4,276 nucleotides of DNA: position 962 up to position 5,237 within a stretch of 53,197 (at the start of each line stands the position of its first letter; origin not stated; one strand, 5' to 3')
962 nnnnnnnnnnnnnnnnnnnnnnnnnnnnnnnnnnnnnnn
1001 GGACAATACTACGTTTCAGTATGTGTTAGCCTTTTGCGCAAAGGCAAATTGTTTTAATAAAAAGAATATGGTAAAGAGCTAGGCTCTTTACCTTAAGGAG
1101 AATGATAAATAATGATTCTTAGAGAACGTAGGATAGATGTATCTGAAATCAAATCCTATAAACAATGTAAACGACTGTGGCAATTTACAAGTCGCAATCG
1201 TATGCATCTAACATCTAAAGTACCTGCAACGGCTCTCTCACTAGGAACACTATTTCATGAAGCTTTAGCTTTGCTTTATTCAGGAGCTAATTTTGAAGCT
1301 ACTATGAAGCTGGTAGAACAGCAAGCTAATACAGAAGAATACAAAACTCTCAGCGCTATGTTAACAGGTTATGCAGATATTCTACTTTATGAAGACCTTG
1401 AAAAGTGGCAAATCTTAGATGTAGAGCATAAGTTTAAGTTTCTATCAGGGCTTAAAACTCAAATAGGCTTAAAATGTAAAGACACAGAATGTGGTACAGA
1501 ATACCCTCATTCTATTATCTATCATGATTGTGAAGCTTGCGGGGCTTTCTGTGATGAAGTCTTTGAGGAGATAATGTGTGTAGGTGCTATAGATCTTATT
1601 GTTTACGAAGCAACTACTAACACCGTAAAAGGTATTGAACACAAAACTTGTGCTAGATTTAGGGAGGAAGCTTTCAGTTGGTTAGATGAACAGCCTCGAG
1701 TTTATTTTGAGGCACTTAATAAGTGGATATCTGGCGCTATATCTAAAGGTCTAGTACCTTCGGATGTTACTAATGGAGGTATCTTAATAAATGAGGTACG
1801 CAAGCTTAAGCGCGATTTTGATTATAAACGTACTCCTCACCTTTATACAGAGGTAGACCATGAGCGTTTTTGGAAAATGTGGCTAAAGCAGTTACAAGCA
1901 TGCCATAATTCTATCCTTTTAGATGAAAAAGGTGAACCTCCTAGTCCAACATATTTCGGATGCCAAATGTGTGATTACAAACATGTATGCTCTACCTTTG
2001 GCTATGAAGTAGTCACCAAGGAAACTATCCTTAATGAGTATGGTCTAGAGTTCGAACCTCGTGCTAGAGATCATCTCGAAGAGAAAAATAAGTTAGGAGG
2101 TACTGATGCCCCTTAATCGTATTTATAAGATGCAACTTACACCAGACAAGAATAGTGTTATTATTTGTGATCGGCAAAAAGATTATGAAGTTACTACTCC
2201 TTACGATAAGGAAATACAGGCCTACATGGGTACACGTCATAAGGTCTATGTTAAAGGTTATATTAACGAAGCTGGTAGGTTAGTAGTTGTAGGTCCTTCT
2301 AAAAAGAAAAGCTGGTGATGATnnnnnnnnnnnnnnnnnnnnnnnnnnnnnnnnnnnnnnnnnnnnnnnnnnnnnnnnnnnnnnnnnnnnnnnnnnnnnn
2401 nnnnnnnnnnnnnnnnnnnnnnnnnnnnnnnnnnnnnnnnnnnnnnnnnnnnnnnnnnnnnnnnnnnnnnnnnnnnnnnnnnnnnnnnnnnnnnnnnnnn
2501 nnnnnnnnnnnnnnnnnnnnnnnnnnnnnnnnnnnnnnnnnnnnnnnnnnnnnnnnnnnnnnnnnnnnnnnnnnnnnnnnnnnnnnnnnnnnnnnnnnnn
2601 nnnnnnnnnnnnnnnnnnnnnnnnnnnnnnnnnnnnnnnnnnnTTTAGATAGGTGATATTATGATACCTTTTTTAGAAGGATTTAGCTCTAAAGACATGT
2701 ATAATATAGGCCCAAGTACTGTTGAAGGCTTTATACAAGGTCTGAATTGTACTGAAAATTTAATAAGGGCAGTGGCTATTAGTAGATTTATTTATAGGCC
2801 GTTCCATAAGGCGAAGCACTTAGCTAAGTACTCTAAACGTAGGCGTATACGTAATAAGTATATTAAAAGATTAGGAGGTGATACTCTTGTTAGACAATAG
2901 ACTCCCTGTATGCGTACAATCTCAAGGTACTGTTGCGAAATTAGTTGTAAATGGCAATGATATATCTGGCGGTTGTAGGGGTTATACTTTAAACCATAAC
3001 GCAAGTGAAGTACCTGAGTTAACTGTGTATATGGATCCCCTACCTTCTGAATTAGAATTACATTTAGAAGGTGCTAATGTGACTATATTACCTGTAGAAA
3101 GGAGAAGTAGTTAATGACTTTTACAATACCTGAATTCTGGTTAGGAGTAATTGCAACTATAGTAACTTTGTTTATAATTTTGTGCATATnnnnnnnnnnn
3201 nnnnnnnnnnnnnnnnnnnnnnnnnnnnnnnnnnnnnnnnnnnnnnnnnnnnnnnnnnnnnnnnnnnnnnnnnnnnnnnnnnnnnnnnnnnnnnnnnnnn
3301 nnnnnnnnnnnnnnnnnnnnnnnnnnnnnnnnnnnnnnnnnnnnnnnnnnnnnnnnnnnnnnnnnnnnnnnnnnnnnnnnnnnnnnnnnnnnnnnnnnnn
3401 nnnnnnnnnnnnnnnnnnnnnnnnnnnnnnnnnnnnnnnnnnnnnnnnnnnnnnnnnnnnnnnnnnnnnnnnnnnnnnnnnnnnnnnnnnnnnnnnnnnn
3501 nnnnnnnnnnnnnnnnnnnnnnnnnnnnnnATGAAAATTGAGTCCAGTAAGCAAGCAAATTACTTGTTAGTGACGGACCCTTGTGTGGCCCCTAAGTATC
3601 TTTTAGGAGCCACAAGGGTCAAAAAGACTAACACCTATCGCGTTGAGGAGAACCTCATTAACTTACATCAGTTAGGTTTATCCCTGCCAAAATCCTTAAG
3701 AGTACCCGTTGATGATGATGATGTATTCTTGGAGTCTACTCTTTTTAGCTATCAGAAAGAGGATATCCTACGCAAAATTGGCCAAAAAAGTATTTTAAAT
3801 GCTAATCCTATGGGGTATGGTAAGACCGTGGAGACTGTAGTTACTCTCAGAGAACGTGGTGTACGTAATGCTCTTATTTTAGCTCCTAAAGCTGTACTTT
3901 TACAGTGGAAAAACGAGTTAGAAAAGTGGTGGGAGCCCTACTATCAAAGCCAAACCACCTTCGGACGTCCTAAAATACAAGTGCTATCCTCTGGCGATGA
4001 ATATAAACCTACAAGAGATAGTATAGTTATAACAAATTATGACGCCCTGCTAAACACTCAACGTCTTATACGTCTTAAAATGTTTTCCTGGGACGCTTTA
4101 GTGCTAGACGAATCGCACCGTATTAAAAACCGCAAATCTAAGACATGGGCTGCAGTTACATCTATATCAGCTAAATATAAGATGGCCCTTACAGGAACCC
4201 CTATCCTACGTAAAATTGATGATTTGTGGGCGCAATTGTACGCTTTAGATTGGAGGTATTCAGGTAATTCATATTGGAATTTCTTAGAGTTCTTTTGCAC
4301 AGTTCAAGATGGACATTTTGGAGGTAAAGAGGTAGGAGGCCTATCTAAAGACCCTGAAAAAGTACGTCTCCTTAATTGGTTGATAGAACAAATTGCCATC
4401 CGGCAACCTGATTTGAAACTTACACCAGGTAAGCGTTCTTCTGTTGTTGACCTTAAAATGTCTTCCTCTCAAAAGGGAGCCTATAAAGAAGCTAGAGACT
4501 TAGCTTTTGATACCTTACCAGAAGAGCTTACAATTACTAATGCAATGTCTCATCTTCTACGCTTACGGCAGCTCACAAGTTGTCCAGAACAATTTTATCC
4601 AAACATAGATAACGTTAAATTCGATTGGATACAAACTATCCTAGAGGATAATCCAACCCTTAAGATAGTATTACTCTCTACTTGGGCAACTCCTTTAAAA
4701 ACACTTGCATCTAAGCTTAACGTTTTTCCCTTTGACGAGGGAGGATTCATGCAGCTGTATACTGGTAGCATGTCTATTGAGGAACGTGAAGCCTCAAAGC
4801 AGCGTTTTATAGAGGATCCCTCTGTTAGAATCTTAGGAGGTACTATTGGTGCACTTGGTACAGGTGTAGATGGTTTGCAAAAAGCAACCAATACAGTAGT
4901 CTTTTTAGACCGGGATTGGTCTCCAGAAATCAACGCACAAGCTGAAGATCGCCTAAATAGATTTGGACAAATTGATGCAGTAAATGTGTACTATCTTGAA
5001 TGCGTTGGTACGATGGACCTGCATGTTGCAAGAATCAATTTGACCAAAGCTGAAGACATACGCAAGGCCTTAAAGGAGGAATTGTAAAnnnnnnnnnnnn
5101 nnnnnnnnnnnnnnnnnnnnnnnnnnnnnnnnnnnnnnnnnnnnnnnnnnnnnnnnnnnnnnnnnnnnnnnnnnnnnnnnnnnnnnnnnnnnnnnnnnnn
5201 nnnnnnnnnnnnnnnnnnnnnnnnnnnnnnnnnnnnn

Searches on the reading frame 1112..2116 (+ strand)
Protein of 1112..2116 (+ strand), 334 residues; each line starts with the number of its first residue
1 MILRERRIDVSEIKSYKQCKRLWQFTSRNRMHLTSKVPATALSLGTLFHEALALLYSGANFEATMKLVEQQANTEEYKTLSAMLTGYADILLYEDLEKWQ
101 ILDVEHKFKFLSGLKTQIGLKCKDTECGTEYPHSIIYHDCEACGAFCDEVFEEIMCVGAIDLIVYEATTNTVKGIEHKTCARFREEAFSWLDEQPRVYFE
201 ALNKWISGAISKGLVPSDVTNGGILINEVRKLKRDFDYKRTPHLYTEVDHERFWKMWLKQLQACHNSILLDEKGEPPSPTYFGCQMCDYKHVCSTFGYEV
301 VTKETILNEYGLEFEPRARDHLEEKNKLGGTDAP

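Call 66: search_protein_families(library=pfam, proteins=[window:1112-2116:+], max_evalue=0.001)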
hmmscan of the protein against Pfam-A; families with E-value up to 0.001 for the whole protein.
window:1112-2116:+ (334 aa): 1 family
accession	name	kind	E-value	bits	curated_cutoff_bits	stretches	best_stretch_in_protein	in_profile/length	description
PF12705.13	PDDEXK_1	-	1.7e-13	51.5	22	1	10-293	4-246/247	PD-(D/E)XK nuclease superfamily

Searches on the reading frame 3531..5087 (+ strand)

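Call 66: search_protein_families(library=pfam, proteins=[window:3531-5087:+], max_evalue=0.001)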
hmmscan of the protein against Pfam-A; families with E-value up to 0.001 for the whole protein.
window:3531-5087:+ (518 aa): 4 families
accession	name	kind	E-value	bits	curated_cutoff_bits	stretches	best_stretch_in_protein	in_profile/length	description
PF00176.29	SNF2-rel_dom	-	1.1e-30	107.1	24.9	1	91-348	23-284/290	SNF2-related domain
PF04851.21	ResIII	-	1.8e-12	47.9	22.5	1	70-225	3-163/164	Type III restriction enzyme, res subunit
PF00270.35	DEAD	-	3.4e-06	27.3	26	1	76-231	5-166/167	DEAD/DEAH box helicase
PF00271.37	Helicase_C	-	3.4e-05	24.5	23.5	1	363-479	2-110/110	Helicase conserved C-terminal domain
